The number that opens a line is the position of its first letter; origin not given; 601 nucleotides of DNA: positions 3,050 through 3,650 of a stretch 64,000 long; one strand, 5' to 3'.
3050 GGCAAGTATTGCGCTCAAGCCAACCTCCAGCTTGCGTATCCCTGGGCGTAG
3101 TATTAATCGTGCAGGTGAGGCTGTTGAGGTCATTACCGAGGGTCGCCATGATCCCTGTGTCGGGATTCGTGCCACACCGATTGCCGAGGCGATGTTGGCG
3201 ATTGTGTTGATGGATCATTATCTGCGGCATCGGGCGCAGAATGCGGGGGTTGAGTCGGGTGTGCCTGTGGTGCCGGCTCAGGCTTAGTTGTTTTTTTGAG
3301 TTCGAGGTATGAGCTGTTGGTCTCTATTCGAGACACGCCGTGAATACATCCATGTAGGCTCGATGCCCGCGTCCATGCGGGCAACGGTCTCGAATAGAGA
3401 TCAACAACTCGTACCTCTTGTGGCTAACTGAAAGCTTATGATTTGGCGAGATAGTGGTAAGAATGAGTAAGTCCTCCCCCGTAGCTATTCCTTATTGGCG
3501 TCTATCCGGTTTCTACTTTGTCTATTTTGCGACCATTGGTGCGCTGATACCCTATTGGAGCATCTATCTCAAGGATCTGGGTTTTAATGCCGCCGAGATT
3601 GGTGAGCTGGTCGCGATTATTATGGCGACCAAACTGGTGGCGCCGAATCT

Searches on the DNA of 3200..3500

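Call 67: search_rna_families(source=window, start=3200, end=3500, threshold=evalue, max_evalue=1)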
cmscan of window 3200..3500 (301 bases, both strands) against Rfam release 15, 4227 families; matches with E-value up to 1: 1.
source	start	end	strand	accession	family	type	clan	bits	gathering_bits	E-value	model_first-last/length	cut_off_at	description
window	3287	3390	+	RF02770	Ysr224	Gene; sRNA;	-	19.1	70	0.051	1-107/107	no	Yersinia sRNA 224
